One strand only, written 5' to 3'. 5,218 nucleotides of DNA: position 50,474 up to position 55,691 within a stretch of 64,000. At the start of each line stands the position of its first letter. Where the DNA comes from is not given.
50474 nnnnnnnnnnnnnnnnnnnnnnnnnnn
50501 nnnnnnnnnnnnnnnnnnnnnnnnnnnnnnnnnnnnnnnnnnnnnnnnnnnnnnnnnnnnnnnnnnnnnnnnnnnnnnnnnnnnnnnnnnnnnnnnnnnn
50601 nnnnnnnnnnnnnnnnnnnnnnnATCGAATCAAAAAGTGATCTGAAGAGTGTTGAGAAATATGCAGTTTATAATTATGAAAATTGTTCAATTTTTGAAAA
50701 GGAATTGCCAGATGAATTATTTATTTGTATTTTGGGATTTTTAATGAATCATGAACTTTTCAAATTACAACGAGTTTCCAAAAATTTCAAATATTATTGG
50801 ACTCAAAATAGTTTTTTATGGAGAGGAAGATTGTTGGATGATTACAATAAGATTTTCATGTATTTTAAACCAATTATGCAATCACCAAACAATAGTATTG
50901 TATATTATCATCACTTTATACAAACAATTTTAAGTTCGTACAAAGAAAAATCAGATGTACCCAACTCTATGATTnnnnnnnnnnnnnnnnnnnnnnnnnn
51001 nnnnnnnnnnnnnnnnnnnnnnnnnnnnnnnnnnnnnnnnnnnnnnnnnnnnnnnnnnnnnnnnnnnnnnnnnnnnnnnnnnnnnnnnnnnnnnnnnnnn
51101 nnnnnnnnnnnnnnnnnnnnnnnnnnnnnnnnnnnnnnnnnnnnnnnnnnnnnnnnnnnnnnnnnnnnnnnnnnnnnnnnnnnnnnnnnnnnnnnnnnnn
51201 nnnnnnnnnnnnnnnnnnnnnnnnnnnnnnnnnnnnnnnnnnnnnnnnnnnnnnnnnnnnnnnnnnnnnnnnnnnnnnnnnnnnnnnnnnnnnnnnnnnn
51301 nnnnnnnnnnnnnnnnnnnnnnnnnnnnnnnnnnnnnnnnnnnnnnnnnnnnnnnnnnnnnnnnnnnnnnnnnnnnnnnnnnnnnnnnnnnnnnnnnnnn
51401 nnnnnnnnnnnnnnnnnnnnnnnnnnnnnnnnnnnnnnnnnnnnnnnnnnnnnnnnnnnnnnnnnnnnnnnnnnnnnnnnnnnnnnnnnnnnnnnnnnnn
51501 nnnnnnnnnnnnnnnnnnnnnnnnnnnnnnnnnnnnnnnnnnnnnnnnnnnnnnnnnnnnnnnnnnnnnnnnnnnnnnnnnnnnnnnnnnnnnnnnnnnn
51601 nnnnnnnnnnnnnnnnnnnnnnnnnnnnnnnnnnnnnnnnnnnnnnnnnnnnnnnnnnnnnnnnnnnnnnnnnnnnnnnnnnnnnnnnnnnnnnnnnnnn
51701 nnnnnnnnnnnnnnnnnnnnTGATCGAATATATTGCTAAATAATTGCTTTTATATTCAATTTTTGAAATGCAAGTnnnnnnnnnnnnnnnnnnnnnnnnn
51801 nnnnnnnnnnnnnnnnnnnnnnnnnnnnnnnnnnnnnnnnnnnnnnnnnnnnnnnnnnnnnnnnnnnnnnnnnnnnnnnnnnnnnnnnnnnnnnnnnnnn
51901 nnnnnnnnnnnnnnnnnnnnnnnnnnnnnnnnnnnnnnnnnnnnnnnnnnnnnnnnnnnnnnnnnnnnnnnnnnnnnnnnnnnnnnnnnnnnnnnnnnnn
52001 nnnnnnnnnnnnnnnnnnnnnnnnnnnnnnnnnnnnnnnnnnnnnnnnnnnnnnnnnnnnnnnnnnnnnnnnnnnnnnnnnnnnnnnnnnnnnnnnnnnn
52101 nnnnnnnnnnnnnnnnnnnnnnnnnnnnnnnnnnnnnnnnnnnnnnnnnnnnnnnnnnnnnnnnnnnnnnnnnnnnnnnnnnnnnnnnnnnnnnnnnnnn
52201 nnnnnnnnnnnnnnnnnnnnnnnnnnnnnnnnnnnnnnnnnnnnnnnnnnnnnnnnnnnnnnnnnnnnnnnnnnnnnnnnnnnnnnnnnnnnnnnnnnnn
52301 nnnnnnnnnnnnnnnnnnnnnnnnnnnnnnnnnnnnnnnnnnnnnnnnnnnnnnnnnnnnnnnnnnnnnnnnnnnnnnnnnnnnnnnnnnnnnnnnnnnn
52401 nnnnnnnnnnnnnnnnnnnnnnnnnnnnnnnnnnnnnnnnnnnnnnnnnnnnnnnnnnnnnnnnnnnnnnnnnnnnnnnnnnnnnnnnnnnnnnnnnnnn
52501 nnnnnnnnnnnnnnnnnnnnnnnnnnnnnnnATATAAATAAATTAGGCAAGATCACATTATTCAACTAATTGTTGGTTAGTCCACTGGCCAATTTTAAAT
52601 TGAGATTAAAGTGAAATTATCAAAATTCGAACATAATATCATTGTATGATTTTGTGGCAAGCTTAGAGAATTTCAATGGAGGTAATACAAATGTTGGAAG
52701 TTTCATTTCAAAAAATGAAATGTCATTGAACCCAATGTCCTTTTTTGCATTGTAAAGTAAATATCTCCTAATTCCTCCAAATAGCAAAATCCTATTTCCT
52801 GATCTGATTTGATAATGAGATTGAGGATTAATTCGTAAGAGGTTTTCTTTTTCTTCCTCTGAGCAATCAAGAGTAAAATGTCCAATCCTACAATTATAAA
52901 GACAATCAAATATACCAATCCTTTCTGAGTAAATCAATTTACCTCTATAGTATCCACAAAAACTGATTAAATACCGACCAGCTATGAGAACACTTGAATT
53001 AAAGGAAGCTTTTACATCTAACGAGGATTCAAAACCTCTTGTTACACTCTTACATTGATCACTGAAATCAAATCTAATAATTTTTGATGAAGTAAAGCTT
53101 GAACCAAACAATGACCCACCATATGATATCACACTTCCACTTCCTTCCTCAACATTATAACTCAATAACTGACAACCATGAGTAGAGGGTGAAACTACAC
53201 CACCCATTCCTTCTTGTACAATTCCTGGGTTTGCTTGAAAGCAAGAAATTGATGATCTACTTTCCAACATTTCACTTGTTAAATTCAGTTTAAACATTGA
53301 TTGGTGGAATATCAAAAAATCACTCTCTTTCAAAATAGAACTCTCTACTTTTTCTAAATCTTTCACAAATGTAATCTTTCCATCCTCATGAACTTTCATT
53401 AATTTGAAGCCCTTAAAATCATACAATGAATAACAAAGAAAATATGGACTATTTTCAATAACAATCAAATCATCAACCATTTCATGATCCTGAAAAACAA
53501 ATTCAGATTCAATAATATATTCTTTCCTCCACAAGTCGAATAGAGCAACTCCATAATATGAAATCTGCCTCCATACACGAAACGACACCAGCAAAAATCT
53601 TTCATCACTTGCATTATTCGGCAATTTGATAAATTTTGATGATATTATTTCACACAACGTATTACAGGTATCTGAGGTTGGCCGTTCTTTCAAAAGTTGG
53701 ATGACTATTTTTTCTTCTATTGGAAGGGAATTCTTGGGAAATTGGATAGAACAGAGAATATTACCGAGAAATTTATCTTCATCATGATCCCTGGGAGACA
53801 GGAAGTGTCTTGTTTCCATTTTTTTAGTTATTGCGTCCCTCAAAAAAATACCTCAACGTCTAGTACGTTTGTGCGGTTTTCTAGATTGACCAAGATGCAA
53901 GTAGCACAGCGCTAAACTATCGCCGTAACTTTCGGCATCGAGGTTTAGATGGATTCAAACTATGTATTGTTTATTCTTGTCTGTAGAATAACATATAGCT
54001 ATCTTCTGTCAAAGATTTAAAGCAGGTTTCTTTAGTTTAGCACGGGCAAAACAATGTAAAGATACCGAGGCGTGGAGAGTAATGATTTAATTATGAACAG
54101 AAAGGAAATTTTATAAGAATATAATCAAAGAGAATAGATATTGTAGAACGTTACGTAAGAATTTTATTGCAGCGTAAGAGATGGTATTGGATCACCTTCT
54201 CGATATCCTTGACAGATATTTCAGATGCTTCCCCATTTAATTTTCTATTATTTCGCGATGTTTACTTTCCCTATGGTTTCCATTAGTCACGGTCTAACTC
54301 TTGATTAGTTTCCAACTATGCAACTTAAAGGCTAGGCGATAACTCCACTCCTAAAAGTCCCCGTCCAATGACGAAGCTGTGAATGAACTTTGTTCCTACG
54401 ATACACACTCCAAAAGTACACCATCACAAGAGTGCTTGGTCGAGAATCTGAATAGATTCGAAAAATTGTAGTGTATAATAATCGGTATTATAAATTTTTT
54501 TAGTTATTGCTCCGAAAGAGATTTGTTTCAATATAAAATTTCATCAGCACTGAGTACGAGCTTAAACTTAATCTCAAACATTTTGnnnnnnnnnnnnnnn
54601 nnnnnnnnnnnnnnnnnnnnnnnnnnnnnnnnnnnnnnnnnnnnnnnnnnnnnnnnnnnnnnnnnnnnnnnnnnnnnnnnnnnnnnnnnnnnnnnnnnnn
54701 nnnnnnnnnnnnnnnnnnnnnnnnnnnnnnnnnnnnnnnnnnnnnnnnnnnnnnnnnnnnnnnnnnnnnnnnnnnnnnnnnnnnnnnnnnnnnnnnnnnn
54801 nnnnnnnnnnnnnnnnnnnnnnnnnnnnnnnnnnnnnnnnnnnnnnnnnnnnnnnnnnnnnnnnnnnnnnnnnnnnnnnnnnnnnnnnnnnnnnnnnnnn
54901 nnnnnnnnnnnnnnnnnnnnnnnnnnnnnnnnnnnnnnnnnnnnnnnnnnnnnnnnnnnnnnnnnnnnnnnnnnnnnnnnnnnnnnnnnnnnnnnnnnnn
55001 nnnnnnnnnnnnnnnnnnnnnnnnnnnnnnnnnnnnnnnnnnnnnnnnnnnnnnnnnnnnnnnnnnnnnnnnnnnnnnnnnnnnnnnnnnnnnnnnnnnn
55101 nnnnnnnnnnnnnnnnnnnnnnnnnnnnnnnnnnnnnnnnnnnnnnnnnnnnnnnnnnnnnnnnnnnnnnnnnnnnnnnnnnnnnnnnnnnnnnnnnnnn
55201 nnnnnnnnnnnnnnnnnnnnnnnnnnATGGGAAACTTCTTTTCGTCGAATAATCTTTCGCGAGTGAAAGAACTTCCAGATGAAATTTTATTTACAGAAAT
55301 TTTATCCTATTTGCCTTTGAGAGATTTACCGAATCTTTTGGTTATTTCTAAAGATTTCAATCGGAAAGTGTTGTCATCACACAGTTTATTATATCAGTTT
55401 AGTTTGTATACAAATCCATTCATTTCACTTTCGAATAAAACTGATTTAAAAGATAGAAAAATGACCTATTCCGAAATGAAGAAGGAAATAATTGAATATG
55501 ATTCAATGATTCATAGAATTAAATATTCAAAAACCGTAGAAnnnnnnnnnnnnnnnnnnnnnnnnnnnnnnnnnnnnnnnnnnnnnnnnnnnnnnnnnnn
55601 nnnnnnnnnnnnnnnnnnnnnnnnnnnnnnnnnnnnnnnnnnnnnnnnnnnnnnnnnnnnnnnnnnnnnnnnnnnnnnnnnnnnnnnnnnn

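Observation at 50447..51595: Unusual F-box-Rab-like GTPase fusion with Gln-to-His in the catalytic DTAGQ motif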

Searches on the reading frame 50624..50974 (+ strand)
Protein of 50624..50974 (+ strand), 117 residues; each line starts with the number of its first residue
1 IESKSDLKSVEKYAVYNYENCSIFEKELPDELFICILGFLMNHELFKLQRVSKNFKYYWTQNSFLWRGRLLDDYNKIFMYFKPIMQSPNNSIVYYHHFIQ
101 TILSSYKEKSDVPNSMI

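Call 46: find_homologous_proteins(query=A2, max_evalue=0.001)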
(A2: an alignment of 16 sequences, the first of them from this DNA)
Query A2 (16 sequences): 867 candidates shared short words with the query, none scored E <= 0.001.

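Call 48: search_solved_structures(query=A2, max_evalue=1, show_alignments=3)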
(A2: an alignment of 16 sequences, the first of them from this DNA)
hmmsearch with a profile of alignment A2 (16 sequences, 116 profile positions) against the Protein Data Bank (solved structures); distinct sequences matched with E-value up to 1: 34.
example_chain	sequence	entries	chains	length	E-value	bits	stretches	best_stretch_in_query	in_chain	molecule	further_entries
9wsq_B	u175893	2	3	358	0.00051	23.1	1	28-75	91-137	Lysine-specific demethylase 2A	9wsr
7z8b_F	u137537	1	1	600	0.00075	22.6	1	21-65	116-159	F-box/WD repeat-containing protein 8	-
6vcd_B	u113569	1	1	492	0.00088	22.4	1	23-65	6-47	F-box/LRR-repeat protein 5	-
1nex_B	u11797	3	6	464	0.0012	21.9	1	19-72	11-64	CDC4 protein | Cell division control protein 4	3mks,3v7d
6byh_E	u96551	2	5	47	0.0013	21.8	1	28-65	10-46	Lysine-specific demethylase 2A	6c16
5jh5_A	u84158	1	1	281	0.0017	21.4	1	28-80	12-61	Lysine-specific demethylase 2B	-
6bva_E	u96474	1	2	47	0.0018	21.4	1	28-65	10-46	Lysine-specific demethylase 2B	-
12dl_NA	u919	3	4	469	0.0027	20.8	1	26-108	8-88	Expressed sequence C85627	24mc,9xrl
5ibk_B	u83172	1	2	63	0.0029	20.7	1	22-65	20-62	F-box/WD repeat-containing protein 7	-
9jkb_C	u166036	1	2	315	0.0032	20.5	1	23-65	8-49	F-box only protein 4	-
3l2o_B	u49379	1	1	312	0.004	20.2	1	24-65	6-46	F-box only protein 4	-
6o60_C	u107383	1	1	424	0.0048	20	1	13-52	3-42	F-box/LRR-repeat protein 2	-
9kbd_C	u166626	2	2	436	0.0054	19.8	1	21-85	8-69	F-box only protein 3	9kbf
7t1y_B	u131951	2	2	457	0.012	18.7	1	23-68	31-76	F-box/WD repeat-containing protein 7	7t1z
5v4b_B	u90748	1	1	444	0.012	18.7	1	23-68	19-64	F-box/WD repeat-containing protein 7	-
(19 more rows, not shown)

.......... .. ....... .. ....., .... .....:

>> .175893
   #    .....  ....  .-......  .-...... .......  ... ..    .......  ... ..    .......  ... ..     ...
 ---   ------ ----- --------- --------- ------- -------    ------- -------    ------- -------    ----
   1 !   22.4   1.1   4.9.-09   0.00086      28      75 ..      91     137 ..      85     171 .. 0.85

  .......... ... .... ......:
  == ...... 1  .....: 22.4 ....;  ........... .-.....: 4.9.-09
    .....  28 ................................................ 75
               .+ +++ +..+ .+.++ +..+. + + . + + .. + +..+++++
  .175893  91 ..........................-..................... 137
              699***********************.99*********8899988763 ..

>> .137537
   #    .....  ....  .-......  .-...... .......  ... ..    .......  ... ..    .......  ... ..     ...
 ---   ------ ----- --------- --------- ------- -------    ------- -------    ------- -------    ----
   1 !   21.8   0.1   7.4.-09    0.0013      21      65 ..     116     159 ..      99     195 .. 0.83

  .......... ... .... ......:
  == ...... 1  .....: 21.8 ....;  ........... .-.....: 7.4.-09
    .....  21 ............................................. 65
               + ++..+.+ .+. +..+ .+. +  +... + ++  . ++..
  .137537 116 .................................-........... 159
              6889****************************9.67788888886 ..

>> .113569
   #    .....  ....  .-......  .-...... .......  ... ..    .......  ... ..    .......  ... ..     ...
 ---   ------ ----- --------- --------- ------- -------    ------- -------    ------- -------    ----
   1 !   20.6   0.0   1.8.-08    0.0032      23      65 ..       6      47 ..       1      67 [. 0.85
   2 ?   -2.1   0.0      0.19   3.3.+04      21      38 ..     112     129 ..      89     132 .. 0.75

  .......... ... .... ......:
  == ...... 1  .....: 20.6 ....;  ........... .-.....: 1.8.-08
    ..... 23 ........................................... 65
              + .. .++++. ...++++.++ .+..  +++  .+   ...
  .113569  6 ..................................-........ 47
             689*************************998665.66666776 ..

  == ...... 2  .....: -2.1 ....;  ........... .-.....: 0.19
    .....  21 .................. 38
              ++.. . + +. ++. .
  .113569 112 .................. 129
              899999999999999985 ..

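Call 65: predict_structure(alignment_id=A2)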
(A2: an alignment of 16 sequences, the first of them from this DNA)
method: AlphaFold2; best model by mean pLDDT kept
length: 117 residues; sequences in the alignment: 16
mean_pLDDT: 76.3   pTM: 0.54
mean pLDDT of the five models: 76.3, 76.1, 75.3, 73.5, 69.7
residues with pLDDT >= 90: 43; 70-90: 30; 50-70: 39; < 50: 5
segments of 3 or more residues with pLDDT < 50: 1-3
pLDDT, mean of each block of 10 residues (from residue 1): 51 86 93 94 91 91 89 64 61 66 70 53
secondary structure, 60 per line:
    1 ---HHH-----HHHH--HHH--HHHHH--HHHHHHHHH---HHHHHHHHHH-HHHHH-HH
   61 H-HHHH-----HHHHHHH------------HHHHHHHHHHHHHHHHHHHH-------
elements in order: H12-15 H23-27 H30-38 H42-51 H53-57 H63-66 H72-78 H91-110

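Call 67: fold_search(model_id=the predicted structure, library=pdb)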
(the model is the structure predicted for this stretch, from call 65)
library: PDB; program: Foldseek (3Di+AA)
matches with E <= 10: 46; with E <= 0.001: 0
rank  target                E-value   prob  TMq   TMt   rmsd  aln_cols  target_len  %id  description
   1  9cb3_A                6.3e-01  0.69  0.37  0.10   5.3        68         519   18  E2F1-Cyclin F Interface (released 2025-02-12)
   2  3l2o_B                1.0e+00  0.57  0.33  0.15   4.7        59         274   30  Structure-Based Mechanism of Dimerization-Dependent Ubiquitination by the SCFFbx4 Ubiquitin Ligase (released 2010-02-23)
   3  6o60_C                1.2e+00  0.82  0.34  0.11   1.6        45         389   27  Crystal structure of GGTase3-FBXL2-SKP1 complex (released 2019-06-26)
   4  5vzt_B                1.2e+00  0.51  0.34  0.11   3.9        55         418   29  Crystal structure of the Skp1-FBXO31 complex (released 2018-01-17)
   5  8byl_B                1.3e+00  0.35  0.25  0.10   3.4        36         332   33  Cryo-EM structure of SKP1-SKP2-CKS1 from the SCFSKP2 E3 ligase complex (released 2023-06-28)
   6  9qo0_M                1.4e+00  0.33  0.23  0.12   1.9        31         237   39  Pre-activated 9-subunit COP9 signalosome and neddylated SCF (Skp1-Skp2-Cks1) complex structure (released 2026-02-18)
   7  5vzt_D                1.5e+00  0.44  0.34  0.11   3.9        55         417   29  Crystal structure of the Skp1-FBXO31 complex (released 2018-01-17)
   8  3v7d_B                1.6e+00  0.66  0.34  0.10   3.3        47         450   21  Crystal Structure of ScSkp1-ScCdc4-pSic1 peptide complex (released 2012-05-02)
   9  1fs2_A                1.7e+00  0.30  0.25  0.12   3.5        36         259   33  INSIGHTS INTO SCF UBIQUITIN LIGASES FROM THE STRUCTURE OF THE SKP1-SKP2 COMPLEX (released 2000-11-29)
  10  5k35_A                1.8e+00  0.35  0.31  0.23   4.3        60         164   18  Structure of the Legionella effector, AnkB, in complex with human Skp1 (released 2017-01-25)
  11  6vcd_B                1.9e+00  0.38  0.25  0.12   1.4        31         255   29  Cryo-EM structure of IRP2-FBXL5-SKP1 complex (released 2020-08-05)
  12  1fqv_A                2.0e+00  0.33  0.24  0.09   1.6        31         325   39  Insights into scf ubiquitin ligases from the structure of the skp1-skp2 complex (released 2000-11-29)
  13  3v7d_D                2.0e+00  0.30  0.36  0.10   9.1        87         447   16  Crystal Structure of ScSkp1-ScCdc4-pSic1 peptide complex (released 2012-05-02)
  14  7b5l_T                2.2e+00  0.30  0.24  0.09   1.6        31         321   39  Ubiquitin ligation to F-box protein substrates by SCF-RBR E3-E3 super-assembly: NEDD8-CUL1-RBX1-SKP1-SKP2-CKSHS1-Cycli (released 2021-02-10)
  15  7z8t_F                2.3e+00  0.33  0.24  0.10   1.5        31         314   39  CAND1-SCF-SKP2 CAND1 engaged SCF rocked (released 2023-04-19)
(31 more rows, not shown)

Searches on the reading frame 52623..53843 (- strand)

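Call 8: search_protein_families(library=pfam, proteins=[window:52623-53843:-], max_evalue=1)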
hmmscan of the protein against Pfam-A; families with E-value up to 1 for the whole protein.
window:52623-53843:- (407 aa): 1 family
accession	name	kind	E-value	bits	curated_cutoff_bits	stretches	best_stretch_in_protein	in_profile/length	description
PF13964.12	Kelch_6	-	0.3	11.6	25.3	0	281-313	4-34/50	Kelch motif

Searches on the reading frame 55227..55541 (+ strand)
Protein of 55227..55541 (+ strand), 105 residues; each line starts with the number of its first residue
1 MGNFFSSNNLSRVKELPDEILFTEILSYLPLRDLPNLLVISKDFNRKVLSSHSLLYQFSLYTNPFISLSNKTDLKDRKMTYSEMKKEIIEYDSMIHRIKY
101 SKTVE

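Call 8: search_protein_families(library=pfam, proteins=[window:55227-55541:+], max_evalue=1)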
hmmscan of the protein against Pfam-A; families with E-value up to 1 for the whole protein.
window:55227-55541:+ (105 aa): 2 families
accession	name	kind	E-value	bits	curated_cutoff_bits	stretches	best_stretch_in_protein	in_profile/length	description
PF00646.38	F-box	-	3.7e-05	23.9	20.5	1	15-52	3-39/43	F-box domain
PF12937.12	F-box-like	-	9.2e-05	22.6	24.3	1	15-51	3-38/47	F-box-like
